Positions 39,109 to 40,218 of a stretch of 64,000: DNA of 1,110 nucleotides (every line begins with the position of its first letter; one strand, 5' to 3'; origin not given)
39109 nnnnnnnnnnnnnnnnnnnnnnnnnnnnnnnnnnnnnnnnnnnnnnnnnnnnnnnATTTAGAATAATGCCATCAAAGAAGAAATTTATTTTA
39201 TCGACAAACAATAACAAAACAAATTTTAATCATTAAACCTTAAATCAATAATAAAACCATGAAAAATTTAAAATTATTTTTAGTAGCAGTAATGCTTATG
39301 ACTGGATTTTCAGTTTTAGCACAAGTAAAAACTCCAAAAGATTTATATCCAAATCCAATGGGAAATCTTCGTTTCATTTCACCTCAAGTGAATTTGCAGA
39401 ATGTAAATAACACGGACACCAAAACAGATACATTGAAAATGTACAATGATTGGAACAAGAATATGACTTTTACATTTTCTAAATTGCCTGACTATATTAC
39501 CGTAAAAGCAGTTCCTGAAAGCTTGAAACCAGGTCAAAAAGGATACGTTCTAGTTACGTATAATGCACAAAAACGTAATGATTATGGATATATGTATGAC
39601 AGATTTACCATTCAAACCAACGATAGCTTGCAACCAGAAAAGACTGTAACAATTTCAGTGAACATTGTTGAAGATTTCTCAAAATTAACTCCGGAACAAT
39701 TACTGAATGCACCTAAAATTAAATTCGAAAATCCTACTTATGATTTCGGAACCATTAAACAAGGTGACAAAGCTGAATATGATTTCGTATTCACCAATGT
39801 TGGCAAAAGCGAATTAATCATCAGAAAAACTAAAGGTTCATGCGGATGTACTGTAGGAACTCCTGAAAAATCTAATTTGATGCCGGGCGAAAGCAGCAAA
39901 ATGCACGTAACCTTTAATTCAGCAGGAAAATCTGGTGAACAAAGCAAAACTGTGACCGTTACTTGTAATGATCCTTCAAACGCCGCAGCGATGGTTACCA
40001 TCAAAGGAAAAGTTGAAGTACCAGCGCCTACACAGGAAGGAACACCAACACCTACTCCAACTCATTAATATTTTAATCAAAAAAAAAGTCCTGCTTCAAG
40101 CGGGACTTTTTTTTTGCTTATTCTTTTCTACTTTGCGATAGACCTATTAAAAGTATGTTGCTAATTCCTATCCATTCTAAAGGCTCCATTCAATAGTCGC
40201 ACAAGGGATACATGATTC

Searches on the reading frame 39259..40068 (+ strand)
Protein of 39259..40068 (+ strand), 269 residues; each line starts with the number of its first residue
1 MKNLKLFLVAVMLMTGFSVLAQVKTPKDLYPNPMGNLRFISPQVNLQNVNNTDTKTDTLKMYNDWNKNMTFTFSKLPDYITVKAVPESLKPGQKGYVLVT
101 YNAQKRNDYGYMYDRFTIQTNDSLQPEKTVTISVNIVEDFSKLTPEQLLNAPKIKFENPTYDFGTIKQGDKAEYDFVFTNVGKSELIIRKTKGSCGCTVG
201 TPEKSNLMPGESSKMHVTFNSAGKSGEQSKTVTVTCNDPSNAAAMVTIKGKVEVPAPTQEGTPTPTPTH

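Call 63: search_protein_families(library=pfam, proteins=[window:39259-40068:+], max_evalue=0.01)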
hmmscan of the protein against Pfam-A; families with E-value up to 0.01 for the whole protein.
window:39259-40068:+ (269 aa): 7 families
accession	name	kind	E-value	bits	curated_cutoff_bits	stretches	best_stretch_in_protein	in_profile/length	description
PF07610.17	DUF1573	-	8.8e-36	122.3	26.1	2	154-252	1-98/98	Protein of unknown function (DUF1573)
PF22544.2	HYDIN_VesB_CFA65-like_Ig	-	7.6e-33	113.2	25.5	2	152-251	1-100/100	HYDIN/CFA65/VesB-like, Ig-like domain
PF15780.11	ASH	-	1.3e-07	32.1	27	1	159-240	12-94/98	Abnormal spindle-like microcephaly-assoc'd, ASPM-SPD-2-Hydin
PF22067.2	Cep192_D3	-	4e-07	30.5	27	1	176-252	23-99/99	Cep192 domain 3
PF22076.2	Cep192_D6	-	3.1e-05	24.6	35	0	44-107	11-74/101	Cep192 domain 6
PF24798.1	Ig-CFAP74_4th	-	9.5e-05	22.9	28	0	42-109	4-73/95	CFAP74 forth Ig-like domain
PF00635.32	Motile_Sperm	-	0.0006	20.1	25.9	1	40-130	4-96/109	MSP (Major sperm protein) domain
